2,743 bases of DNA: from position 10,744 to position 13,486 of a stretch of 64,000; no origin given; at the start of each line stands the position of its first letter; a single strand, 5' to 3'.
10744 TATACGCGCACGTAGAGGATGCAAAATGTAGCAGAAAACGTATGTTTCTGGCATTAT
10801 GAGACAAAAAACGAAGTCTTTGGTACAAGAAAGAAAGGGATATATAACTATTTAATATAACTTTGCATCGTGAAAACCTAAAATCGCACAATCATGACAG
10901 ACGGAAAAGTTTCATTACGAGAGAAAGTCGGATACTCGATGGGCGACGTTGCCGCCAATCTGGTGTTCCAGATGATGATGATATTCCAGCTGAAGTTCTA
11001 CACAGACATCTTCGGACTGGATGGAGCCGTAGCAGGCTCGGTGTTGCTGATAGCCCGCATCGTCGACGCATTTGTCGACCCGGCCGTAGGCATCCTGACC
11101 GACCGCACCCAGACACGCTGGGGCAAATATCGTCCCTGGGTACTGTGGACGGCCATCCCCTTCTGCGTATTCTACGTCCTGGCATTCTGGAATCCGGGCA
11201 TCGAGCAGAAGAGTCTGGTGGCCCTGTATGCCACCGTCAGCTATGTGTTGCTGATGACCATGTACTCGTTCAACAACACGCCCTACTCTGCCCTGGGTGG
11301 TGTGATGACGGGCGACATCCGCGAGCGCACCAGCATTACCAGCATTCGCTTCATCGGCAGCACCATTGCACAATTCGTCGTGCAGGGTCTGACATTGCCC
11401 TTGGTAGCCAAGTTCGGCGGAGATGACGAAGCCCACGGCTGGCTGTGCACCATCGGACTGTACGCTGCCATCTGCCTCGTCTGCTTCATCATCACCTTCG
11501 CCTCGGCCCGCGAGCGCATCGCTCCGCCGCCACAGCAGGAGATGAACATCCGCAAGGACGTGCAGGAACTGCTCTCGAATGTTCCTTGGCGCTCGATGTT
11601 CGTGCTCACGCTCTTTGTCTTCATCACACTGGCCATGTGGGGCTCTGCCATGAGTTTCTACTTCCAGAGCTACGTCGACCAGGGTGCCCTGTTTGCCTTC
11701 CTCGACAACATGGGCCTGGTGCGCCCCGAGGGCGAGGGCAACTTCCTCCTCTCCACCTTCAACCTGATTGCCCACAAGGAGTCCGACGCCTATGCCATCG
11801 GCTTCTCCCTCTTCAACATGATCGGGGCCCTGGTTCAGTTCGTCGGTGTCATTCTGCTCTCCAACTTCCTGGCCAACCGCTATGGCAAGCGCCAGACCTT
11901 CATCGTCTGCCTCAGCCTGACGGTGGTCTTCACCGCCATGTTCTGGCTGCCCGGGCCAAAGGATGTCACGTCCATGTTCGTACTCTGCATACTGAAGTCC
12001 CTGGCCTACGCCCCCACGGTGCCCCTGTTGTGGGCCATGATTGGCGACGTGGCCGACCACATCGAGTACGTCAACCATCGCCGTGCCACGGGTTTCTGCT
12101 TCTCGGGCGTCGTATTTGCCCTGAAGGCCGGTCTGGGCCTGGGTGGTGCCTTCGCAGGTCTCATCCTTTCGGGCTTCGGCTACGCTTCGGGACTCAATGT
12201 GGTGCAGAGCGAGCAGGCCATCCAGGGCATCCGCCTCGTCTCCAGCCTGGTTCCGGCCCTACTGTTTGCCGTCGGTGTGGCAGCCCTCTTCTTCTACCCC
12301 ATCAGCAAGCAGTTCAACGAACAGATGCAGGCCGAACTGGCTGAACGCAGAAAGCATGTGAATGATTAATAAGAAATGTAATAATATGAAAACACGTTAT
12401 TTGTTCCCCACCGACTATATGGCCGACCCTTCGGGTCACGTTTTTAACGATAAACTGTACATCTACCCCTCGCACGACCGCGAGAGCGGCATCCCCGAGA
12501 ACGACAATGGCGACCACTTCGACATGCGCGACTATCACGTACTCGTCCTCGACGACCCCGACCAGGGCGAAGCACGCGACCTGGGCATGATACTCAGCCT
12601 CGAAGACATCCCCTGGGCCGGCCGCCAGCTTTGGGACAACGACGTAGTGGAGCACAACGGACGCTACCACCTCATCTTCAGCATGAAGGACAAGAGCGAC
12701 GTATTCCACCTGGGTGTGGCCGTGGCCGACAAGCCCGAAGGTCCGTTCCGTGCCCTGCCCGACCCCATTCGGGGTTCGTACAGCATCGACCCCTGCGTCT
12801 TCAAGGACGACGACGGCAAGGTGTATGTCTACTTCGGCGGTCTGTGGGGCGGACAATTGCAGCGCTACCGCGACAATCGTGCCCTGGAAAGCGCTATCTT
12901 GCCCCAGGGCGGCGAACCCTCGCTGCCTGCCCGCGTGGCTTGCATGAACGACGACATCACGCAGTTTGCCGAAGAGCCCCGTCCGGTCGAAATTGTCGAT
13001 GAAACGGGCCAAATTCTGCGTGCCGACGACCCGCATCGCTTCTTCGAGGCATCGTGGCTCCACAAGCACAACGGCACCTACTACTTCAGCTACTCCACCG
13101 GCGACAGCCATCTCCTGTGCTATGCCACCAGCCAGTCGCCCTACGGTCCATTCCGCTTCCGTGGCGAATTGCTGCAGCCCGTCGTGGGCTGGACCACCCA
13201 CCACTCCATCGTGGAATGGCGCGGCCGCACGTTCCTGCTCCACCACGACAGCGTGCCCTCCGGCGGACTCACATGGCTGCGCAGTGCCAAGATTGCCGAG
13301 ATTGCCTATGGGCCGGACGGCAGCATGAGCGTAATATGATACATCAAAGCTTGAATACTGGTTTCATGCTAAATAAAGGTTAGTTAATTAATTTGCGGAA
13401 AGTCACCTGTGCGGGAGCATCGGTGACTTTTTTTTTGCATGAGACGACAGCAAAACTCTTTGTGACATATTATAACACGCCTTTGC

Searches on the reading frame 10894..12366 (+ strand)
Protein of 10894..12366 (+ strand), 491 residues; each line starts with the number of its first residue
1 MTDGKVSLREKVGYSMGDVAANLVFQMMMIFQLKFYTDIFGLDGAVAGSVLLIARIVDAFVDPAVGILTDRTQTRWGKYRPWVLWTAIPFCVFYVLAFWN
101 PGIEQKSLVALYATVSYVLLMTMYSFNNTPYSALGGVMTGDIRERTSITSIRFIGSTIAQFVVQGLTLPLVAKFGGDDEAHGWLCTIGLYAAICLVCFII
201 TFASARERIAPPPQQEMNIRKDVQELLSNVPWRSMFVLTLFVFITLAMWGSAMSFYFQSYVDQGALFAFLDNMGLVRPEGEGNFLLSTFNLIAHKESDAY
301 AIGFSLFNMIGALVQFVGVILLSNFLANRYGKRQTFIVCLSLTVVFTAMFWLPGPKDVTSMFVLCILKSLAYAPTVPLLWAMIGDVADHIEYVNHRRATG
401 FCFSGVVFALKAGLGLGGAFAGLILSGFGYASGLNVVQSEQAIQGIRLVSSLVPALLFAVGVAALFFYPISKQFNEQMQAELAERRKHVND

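Call 9: search_protein_families(library=pfam, proteins=[window:10894-12366:+], max_evalue=0.001)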
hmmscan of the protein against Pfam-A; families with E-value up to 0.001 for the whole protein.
window:10894-12366:+ (491 aa): 2 families
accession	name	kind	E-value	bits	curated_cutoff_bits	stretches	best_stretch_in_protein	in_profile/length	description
PF13347.12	MFS_2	-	1.1e-92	311.2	27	2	13-271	1-265/427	MFS/sugar transport protein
PF07690.21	MFS_1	-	1.2e-16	61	33.4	2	27-412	13-343/347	Major Facilitator Superfamily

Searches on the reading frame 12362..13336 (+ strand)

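Call 9: search_protein_families(library=pfam, proteins=[window:12362-13336:+], max_evalue=0.001)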
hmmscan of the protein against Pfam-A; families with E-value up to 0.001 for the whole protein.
window:12362-13336:+ (325 aa): 1 family
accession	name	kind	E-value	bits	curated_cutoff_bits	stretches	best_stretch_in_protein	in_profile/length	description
PF04616.20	Glyco_hydro_43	-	3.1e-23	83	32.2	1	81-320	57-286/288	Glycosyl hydrolases family 43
